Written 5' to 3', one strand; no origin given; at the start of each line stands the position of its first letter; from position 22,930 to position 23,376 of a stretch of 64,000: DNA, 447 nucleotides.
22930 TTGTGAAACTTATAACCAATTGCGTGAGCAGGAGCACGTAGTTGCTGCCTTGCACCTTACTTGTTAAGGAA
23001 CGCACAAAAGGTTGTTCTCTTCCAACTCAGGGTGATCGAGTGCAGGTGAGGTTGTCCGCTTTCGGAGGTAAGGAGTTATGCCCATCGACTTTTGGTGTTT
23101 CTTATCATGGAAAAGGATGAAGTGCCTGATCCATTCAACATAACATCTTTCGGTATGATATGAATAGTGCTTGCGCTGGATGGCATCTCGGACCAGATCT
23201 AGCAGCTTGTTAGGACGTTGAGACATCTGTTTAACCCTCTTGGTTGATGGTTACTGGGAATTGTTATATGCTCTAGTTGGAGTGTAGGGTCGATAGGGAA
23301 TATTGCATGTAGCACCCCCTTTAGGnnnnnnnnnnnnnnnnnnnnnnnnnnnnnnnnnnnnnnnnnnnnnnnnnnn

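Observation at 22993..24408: Decayed chromosomal integron: intI N-terminal stub, one cassette, one well-formed attC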

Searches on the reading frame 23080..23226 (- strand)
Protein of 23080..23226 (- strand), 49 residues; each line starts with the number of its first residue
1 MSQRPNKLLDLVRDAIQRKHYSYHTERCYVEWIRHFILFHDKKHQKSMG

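Call 23: find_related_loci(query=window:23080-23226:-, collection=genome_contigs, flank=10000)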
Query seq(49 aa) (49 aa) in genome_contigs; peptide patterns used: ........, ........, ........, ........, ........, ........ (x = any residue, [..] = any of these).
396 stretches matched a pattern; 16 encode a relative of the query (tblastn E <= 1e-3); 16 distinct loci.
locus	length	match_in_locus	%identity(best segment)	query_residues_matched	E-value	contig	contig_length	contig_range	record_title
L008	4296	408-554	92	1-49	5e-27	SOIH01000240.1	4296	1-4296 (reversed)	MAG: Anaerolineales bacterium isolate E29_bin24 NODE_12216_length_4296_cov_14.023579, whole genome shotgun sequence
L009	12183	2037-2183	65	1-49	7e-19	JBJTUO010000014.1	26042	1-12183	MAG: Leptolyngbyaceae cyanobacterium isolate samp_4445_semibin_307 samp_4445_53160, whole genome shotgun sequence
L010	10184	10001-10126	69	8-49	5e-16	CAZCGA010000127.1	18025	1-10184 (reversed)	MAG TPA_asm: uncultured Candidatus Binatia bacterium isolate SRP119689_co1_8 genome assembly, contig: NODE_4255_length_1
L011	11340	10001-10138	57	4-49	5e-15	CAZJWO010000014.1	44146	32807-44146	MAG TPA_asm: uncultured Fibrobacteraceae bacterium isolate binchicken_co43_63 genome assembly, contig: NODE_1145_length_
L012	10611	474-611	52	4-49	7e-15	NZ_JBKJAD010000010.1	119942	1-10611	Azonexus caeni strain KACC11481 NODE_10_length_119942_cov_131.763293, whole genome shotgun sequence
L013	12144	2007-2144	52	4-49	8e-15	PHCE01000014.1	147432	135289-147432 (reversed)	MAG: Betaproteobacteria bacterium HGW-Betaproteobacteria-7 bjp_ig2103_scaffold_95, whole genome shotgun sequence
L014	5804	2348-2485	52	4-49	7e-15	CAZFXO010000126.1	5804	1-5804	MAG TPA_asm: uncultured Dechloromonas sp. isolate binchicken_co269_117 genome assembly, contig: NODE_14571_length_5804_c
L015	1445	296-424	60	7-49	7e-15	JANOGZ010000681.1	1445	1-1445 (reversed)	MAG: Pyrinomonadaceae bacterium isolate SOY_64_concoct_390 SOY_64_k141_3831821, whole genome shotgun sequence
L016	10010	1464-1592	63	7-49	1e-14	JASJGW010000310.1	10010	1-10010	MAG: Gammaproteobacteria bacterium isolate ChS5.bin.15 ChesSed_k141_2105477, whole genome shotgun sequence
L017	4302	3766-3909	55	1-49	1e-14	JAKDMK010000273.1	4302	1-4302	MAG: Nitrococcus sp. isolate 47_S61 47_S61_NODE_1227_length_4302_cov_6.310808, whole genome shotgun sequence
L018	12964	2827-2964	52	4-49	1e-14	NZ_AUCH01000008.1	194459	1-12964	Azovibrio restrictus DSM 23866 G474DRAFT_scaffold00008.8_C, whole genome shotgun sequence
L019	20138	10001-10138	52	4-49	2e-14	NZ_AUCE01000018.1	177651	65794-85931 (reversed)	Azonexus hydrophilus DSM 23864 G471DRAFT_scaffold00008.8_C, whole genome shotgun sequence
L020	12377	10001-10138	52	4-49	7e-13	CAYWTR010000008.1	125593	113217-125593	MAG TPA_asm: uncultured Fibrobacteraceae bacterium isolate binchicken_co277_105 genome assembly, contig: NODE_315_length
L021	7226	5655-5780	52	7-48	5e-10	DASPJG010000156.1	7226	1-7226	MAG TPA_asm: Pyrinomonadaceae bacterium isolate SMAG_U12003 k141_410918, whole genome shotgun sequence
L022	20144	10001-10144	56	2-49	9e-15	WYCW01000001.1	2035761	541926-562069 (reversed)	MAG: Candidatus Thiosymbion ectosymbiont of Catanema sp. Cochon2018 isolate Cochon2018-1 scaffold1, whole genome shotgun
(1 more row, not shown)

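Call 32: search_dna_similar(query=L013:1995-2978:+, collection=plasmids, mode=protein, max_rows=40, rows=spread, max_evalue=1e-20)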
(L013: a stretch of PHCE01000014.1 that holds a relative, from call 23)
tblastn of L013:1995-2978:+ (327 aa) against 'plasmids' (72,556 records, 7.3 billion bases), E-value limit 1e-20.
The search stops at 5000 records and this limit was reached: more records match than are counted here, and every count below describes the 5000 best-scoring records only.
Records with a match: at least 5000; places in all: 6403; records where one place covers at least 80% of the query: 5000.
Best place of each record, by identity: 60-80% 17; <60% 4983.
By first word of the organism name: Klebsiella 1854; Escherichia 1460; Salmonella 458; Enterobacter 394; Pseudomonas 178; Citrobacter 144; Shigella 85; Providencia 64; Aeromonas 59; Acinetobacter 51; and 38 more.
By predicted mobility (MOB-suite, as given by PLSDB): conjugative 3605; non-mobilizable 744; mobilizable 651.
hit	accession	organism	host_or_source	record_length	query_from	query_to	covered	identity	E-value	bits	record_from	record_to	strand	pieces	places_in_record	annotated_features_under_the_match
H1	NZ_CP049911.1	Diaphorobacter sp. HDW4A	Hydrophilus acuminatus,single bacterial ...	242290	5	323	98%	62.4%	3e-117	379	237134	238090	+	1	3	integron integrase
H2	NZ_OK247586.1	Enterobacter cloacae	-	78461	9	326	97%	59.7%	7e-111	360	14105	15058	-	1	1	intI1: class 1 integron integrase IntI1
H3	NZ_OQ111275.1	Enterobacter hormaechei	-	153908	9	326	97%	59.7%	7e-111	360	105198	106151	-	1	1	intI1: class 1 integron integrase IntI1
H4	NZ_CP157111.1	Escherichia coli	culture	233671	9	326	97%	59.7%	7e-111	360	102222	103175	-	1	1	intI1: class 1 integron integrase IntI1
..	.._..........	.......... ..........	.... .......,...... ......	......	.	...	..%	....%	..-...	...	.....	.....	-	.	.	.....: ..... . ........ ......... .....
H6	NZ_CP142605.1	Glutamicibacter nicotianae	CompleteGenome assembly,active sludge ...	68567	9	326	97%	59.7%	1e-110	360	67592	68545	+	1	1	integron integrase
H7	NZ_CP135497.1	Enterobacter hormaechei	Homo sapiens,bacterial culture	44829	9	326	97%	59.7%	1e-110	360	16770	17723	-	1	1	intI1: class 1 integron integrase IntI1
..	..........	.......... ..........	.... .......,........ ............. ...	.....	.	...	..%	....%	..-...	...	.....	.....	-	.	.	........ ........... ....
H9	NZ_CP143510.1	Klebsiella pneumoniae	cell culture,Human rectal swab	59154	9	326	97%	59.7%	1e-110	360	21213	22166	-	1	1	intI1: class 1 integron integrase IntI1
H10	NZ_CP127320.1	Escherichia coli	Gallus gallus domesticus,Cell ...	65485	9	326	97%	59.7%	1e-110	360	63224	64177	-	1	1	intI1: class 1 integron integrase IntI1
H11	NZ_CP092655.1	Klebsiella pneumoniae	Homo sapiens,single bacteria,urine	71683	9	326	97%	59.7%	1e-110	360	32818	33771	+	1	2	intI1: class 1 integron integrase IntI1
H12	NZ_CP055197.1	Shigella flexneri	Shatin WWTPs_10 WWTPs effluent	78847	9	326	97%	59.7%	1e-110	360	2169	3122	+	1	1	intI1: class 1 integron integrase IntI1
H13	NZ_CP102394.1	Klebsiella pneumoniae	mixed culture,blood,blood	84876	9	326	97%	59.7%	1e-110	360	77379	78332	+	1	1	intI1: class 1 integron integrase IntI1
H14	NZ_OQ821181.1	Serratia marcescens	-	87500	9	326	97%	59.7%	1e-110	360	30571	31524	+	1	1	intI1: class 1 integron integrase IntI1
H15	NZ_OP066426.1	Escherichia coli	-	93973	9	326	97%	59.7%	1e-110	360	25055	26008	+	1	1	intI1: class 1 integron integrase IntI1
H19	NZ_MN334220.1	Salmonella enterica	pig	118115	9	326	97%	59.7%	1e-110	360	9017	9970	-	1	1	intI1: class 1 integron integrase IntI1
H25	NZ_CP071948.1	Pseudomonas aeruginosa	Homo sapiens,whole organism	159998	9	326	97%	59.7%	1e-110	360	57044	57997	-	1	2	intI1: class 1 integron integrase IntI1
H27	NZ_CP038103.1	Aeromonas salmonicida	Salvelinus fontinalis,whole organism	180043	9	326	97%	59.7%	1e-110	360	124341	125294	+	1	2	intI1: class 1 integron integrase IntI1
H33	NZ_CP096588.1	Escherichia coli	Homo sapiens,urine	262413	9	326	97%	59.7%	1e-110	360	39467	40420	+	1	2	intI1: class 1 integron integrase IntI1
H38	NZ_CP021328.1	Raoultella ornithinolytica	Homo sapiens,necrotic tissue,necrotic ...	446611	9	326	97%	59.7%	1e-110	360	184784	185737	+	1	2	intI1: class 1 integron integrase IntI1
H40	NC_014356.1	Escherichia coli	-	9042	9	323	96%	59.1%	2e-110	359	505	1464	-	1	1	class 3 integron integrase IntI3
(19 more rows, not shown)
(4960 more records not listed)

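Call 33: get_annotated_region(hit=H1, flank=8000)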
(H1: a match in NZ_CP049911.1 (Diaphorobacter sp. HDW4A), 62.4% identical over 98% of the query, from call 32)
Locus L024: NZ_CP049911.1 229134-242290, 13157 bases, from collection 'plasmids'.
description: Diaphorobacter sp. HDW4A plasmid p_unnamed1, complete sequence
organism: Diaphorobacter sp. HDW4A (NCBI taxid 2714924)
taxonomy: Bacteria; Pseudomonadota; Betaproteobacteria; Burkholderiales; Comamonadaceae; Diaphorobacter; Diaphorobacter sp. HDW4A
host: -; source: Hydrophilus acuminatus,single bacterial strain; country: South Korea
typing (MOB-suite, as given by PLSDB): non-mobilizable
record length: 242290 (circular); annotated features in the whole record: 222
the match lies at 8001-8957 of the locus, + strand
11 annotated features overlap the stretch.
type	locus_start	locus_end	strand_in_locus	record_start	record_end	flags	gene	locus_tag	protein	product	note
CDS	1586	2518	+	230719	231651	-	-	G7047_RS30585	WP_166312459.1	hypothetical protein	-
CDS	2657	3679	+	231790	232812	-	-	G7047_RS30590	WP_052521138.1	type IV toxin-antitoxin system AbiEi family antitoxin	-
CDS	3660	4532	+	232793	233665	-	-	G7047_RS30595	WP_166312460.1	nucleotidyl transferase AbiEii/AbiGii toxin family protein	-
CDS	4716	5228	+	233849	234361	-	-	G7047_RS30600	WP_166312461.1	hypothetical protein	-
CDS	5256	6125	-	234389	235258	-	-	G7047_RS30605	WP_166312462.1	hypothetical protein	-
CDS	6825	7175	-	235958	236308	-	-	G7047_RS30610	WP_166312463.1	hypothetical protein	-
CDS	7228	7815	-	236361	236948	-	-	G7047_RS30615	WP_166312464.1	hypothetical protein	-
CDS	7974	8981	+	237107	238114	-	-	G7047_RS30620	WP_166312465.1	integron integrase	-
CDS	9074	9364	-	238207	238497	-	-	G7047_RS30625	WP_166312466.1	hypothetical protein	-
CDS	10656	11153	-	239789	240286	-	-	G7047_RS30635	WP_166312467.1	ankyrin repeat domain-containing protein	-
CDS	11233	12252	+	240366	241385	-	-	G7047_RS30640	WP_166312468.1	IS30 family transposase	-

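Call 34: get_annotated_region(hit=H25, flank=6000)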
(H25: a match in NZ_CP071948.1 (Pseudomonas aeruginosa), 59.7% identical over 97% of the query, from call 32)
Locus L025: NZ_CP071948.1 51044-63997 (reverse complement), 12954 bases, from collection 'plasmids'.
description: Pseudomonas aeruginosa strain 2020HL-00861 plasmid pPae-WC20-001-01, complete sequence
organism: Pseudomonas aeruginosa (NCBI taxid 287)
taxonomy: Bacteria; Pseudomonadota; Gammaproteobacteria; Pseudomonadales; Pseudomonadaceae; Pseudomonas; Pseudomonas aeruginosa
host: -; source: Homo sapiens,whole organism; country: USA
typing (MOB-suite, as given by PLSDB): mobilizable; replicon rep_cluster_1516; relaxase MOBH
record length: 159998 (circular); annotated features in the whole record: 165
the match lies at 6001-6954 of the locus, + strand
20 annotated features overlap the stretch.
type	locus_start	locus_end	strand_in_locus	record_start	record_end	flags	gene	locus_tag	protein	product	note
CDS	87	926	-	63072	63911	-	sul1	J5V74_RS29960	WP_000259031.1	sulfonamide-resistant dihydropteroate synthase Sul1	-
predicted_resistance_gene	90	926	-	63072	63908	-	sul1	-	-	sulfonamide-resistant dihydropteroate synthase Sul1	predicted by amrfinderplus; class SULFONAMIDE; identity 100.0%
CDS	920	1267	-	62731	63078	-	-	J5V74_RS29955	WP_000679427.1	quaternary ammonium compound efflux SMR transporter QacE delta 1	-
predicted_resistance_gene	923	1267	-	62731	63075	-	qacEdelta1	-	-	quaternary ammonium compound efflux SMR transporter QacE delta 1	predicted by amrfinderplus; class QUATERNARY AMMONIUM; identity 100.0%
predicted_resistance_gene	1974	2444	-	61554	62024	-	dfrA1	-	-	trimethoprim-resistant dihydrofolate reductase DfrA1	predicted by amrfinderplus; class TRIMETHOPRIM; identity 100.0%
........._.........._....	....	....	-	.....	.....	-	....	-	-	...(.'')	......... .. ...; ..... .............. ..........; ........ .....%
predicted_resistance_gene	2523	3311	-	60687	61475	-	aadA1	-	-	ANT(3'')-Ia family aminoglycoside nucleotidyltransferase AadA1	predicted by amrfinderplus; class AMINOGLYCOSIDE; identity 100.0%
CDS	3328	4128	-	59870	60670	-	-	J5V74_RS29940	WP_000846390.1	oxacillin-hydrolyzing class D beta-lactamase OXA-10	-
predicted_resistance_gene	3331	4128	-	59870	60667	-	blaOXA-10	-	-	oxacillin-hydrolyzing class D beta-lactamase OXA-10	predicted by amrfinderplus; class BETA-LACTAM; identity 100.0%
CDS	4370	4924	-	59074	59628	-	-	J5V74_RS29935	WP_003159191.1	aminoglycoside N-acetyltransferase AAC(6')-Ib4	-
predicted_resistance_gene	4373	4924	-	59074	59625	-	aac(6')-Ib4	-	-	aminoglycoside N-acetyltransferase AAC(6')-Ib4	predicted by amrfinderplus; class AMINOGLYCOSIDE; identity 100.0%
CDS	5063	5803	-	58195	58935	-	-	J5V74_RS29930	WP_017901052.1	subclass B1 metallo-beta-lactamase SIM-1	-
predicted_resistance_gene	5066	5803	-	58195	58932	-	blaSIM-1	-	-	subclass B1 metallo-beta-lactamase SIM-1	predicted by amrfinderplus; class BETA-LACTAM; identity 100.0%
CDS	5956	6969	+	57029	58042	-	intI1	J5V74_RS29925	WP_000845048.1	class 1 integron integrase IntI1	-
CDS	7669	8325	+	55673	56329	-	-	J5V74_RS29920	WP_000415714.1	quinolone resistance pentapeptide repeat protein QnrVC1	-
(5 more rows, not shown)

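Call 35: get_annotated_region(hit=H40, flank=6000)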
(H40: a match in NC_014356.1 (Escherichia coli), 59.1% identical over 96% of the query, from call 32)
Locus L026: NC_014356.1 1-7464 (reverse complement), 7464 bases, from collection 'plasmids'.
description: Escherichia coli plasmid IncQ-type pQ7, complete sequence
organism: Escherichia coli (NCBI taxid 562)
taxonomy: Bacteria; Pseudomonadota; Gammaproteobacteria; Enterobacterales; Enterobacteriaceae; Escherichia; Escherichia coli
host: -; source: -; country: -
typing (MOB-suite, as given by PLSDB): mobilizable; replicon IncQ2; relaxase MOBP
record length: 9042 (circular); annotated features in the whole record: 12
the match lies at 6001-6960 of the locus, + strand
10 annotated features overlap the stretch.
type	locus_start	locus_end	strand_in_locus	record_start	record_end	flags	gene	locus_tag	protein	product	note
CDS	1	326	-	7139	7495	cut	-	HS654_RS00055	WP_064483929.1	hypothetical protein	-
CDS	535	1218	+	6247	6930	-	-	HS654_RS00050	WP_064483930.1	hypothetical protein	-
CDS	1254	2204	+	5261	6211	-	-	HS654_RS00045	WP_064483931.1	hypothetical protein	-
CDS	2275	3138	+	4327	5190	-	-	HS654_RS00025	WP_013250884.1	helicase RepA family protein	-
CDS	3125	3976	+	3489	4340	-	repC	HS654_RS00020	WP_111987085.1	replication protein C, IncQ-type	-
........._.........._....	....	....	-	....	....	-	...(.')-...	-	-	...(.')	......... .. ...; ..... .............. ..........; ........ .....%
predicted_resistance_gene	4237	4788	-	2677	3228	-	aac(6')-Ib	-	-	AAC(6')-Ib family aminoglycoside 6'-N-acetyltransferase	predicted by amrfinderplus; class AMINOGLYCOSIDE; identity 100.0%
CDS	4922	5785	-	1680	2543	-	-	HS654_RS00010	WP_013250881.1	extended-spectrum class A beta-lactamase GES-1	-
predicted_resistance_gene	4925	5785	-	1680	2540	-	blaGES-1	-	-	extended-spectrum class A beta-lactamase GES-1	predicted by amrfinderplus; class BETA-LACTAM; identity 100.0%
CDS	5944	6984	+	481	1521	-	-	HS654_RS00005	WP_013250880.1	class 3 integron integrase IntI3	-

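Call 36: get_annotated_region(hit=H27, flank=6000)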
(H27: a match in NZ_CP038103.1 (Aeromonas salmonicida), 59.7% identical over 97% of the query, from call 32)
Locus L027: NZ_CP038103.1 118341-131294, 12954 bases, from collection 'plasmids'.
description: Aeromonas salmonicida subsp. salmonicida strain SHY16-3432 plasmid pAsa5-3432, complete sequence
organism: Aeromonas salmonicida (NCBI taxid 29491)
taxonomy: Bacteria; Pseudomonadota; Gammaproteobacteria; Aeromonadales; Aeromonadaceae; Aeromonas; Aeromonas salmonicida
host: -; source: Salvelinus fontinalis,whole organism; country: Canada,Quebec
typing (MOB-suite, as given by PLSDB): conjugative; replicon rep_cluster_1169; relaxase MOBF; mating-pair formation MPF_F
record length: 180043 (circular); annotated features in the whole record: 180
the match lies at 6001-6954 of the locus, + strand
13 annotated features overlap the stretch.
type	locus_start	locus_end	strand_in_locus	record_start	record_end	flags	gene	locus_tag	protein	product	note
CDS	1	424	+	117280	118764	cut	-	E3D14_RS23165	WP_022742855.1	IS91 family transposase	-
CDS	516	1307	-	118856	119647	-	-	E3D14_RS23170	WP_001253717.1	LysR family transcriptional regulator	GO:0006355 - regulation of DNA-templated transcription [Evidence IEA]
predicted_resistance_gene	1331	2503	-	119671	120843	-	tet(G)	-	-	tetracycline efflux MFS transporter Tet(G)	predicted by amrfinderplus; class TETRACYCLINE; identity 100.0%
CDS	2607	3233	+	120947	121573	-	tetR(G)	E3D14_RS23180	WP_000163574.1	tetracycline resistance transcriptional repressor TetR(G)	-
predicted_resistance_gene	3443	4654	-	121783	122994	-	floR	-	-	chloramphenicol/florfenicol efflux MFS transporter FloR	predicted by amrfinderplus; class PHENICOL; identity 98.76%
CDS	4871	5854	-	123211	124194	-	folP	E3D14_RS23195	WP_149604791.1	dihydropteroate synthase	GO:0009396 - folic acid-containing compound biosynthetic process [Evidence IEA]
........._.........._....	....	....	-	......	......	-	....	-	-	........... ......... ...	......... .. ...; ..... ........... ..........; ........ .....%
CDS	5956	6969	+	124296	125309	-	intI1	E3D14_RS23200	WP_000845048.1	class 1 integron integrase IntI1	-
CDS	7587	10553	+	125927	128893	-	-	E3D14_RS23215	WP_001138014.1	Tn3-like element TnAs1 family transposase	GO:0006313 - DNA transposition [Evidence IEA]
CDS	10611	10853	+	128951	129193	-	-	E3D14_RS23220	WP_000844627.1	transposase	-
CDS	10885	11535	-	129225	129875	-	tetR(A)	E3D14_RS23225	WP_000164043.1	tetracycline resistance transcriptional repressor TetR(A)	-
predicted_resistance_gene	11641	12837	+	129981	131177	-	tet(A)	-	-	tetracycline efflux MFS transporter Tet(A)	predicted by amrfinderplus; class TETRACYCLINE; identity 100.0%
CDS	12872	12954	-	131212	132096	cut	-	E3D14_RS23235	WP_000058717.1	EamA family transporter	-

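Call 39: get_annotated_region(hit=H38, flank=6000)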
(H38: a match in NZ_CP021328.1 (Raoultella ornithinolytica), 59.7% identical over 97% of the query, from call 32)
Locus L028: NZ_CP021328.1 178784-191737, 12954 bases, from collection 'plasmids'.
description: Raoultella ornithinolytica strain Ro24724 plasmid pRo24724, complete sequence
organism: Raoultella ornithinolytica (NCBI taxid 54291)
taxonomy: Bacteria; Pseudomonadota; Gammaproteobacteria; Enterobacterales; Enterobacteriaceae; Raoultella; Raoultella ornithinolytica
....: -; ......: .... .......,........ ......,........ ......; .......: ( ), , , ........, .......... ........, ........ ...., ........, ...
typing (MOB-suite, as given by PLSDB): conjugative; replicon IncFIB,IncFII,IncU,IncU,rep_cluster_1254; relaxase MOBF,MOBH; mating-pair formation MPF_F
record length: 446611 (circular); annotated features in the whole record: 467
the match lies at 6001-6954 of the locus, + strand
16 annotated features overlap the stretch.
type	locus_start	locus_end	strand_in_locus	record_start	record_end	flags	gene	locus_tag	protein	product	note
CDS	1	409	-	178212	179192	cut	-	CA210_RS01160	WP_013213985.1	IS481-like element ISKpn27 family transposase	GO:0006313 - DNA transposition [Evidence IEA]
CDS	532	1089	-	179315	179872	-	-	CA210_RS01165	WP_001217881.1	recombinase family protein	GO:0006310 - DNA recombination [Evidence IEA]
CDS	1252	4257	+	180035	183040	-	-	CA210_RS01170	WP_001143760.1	Tn3-like element Tn3 family transposase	GO:0006313 - DNA transposition [Evidence IEA]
CDS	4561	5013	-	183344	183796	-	-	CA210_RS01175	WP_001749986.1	NAD(+)--rifampin ADP-ribosyltransferase Arr-3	-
predicted_resistance_gene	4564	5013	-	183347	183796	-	arr-3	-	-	NAD(+)--rifampin ADP-ribosyltransferase Arr-3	predicted by amrfinderplus; class RIFAMYCIN; identity 100.0%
CDS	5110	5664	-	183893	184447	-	-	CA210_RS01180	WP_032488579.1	aminoglycoside N-acetyltransferase AAC(6')-Ib3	-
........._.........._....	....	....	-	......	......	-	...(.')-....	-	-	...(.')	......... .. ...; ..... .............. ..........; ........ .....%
predicted_resistance_gene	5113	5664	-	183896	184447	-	aac(6')-Ib3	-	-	aminoglycoside N-acetyltransferase AAC(6')-Ib3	predicted by amrfinderplus; class AMINOGLYCOSIDE; identity 100.0%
CDS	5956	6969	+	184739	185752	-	intI1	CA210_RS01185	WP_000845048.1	class 1 integron integrase IntI1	-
CDS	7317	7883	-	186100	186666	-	-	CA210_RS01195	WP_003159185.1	recombinase family protein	GO:0006310 - DNA recombination [Evidence IEA]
CDS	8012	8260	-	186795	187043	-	-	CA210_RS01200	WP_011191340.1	type II toxin-antitoxin system YafQ family toxin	-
CDS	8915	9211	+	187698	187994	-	-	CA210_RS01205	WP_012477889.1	HigA family addiction module antitoxin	-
CDS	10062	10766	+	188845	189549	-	-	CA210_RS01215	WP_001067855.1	IS6-like element IS26 family transposase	GO:0006313 - DNA transposition [Evidence IEA]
CDS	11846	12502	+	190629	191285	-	-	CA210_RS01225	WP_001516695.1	quinolone resistance pentapeptide repeat protein QnrS1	-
predicted_resistance_gene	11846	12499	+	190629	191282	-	qnrS1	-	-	quinolone resistance pentapeptide repeat protein QnrS1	predicted by amrfinderplus; class QUINOLONE; identity 100.0%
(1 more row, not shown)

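Call 40: get_annotated_region(hit=H33, flank=6000)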
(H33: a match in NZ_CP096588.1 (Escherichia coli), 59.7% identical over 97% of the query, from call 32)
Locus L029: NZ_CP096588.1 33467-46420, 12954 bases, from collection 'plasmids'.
description: Escherichia coli strain EC6622 plasmid pEC6622-1, complete sequence
organism: Escherichia coli (NCBI taxid 562)
taxonomy: Bacteria; Pseudomonadota; Gammaproteobacteria; Enterobacterales; Enterobacteriaceae; Escherichia; Escherichia coli
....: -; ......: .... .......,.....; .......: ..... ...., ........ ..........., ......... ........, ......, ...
typing (MOB-suite, as given by PLSDB): conjugative; replicon IncHI2A,rep_cluster_1088; relaxase MOBH; mating-pair formation MPF_F
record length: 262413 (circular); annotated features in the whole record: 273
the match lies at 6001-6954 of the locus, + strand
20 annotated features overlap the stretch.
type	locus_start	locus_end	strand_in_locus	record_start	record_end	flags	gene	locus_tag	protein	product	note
CDS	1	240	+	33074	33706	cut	-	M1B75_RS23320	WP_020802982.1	IS256 family transposase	-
CDS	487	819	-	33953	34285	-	qac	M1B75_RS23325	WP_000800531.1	quaternary ammonium compound efflux SMR transporter QacL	-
predicted_resistance_gene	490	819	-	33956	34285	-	qacL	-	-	quaternary ammonium compound efflux SMR transporter QacL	predicted by amrfinderplus; class QUATERNARY AMMONIUM; identity 100.0%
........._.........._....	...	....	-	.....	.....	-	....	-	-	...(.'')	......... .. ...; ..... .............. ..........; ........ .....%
predicted_resistance_gene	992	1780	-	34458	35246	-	aadA1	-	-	ANT(3'')-Ia family aminoglycoside nucleotidyltransferase AadA1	predicted by amrfinderplus; class AMINOGLYCOSIDE; identity 100.0%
CDS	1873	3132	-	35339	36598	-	-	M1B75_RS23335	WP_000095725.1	chloramphenicol efflux MFS transporter CmlA1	-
predicted_resistance_gene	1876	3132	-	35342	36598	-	cmlA1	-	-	chloramphenicol efflux MFS transporter CmlA1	predicted by amrfinderplus; class PHENICOL; identity 100.0%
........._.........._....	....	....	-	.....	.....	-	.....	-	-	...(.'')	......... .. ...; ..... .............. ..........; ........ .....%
predicted_resistance_gene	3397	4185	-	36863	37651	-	aadA2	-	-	ANT(3'')-Ia family aminoglycoside nucleotidyltransferase AadA2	predicted by amrfinderplus; class AMINOGLYCOSIDE; identity 100.0%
CDS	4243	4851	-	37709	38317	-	-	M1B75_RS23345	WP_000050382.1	HAD family hydrolase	GO:0016311 - dephosphorylation [Evidence IEA]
CDS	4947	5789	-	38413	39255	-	estX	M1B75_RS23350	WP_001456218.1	alpha/beta fold putative hydrolase EstX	-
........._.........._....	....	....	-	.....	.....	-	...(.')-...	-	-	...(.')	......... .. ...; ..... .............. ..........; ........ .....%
CDS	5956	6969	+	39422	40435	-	intI1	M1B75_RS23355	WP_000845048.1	class 1 integron integrase IntI1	-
CDS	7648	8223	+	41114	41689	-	-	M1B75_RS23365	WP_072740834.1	recombinase family protein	GO:0006310 - DNA recombination [Evidence IEA]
CDS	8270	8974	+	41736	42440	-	-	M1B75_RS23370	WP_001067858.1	IS6-like element IS26 family transposase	GO:0006313 - DNA transposition [Evidence IEA]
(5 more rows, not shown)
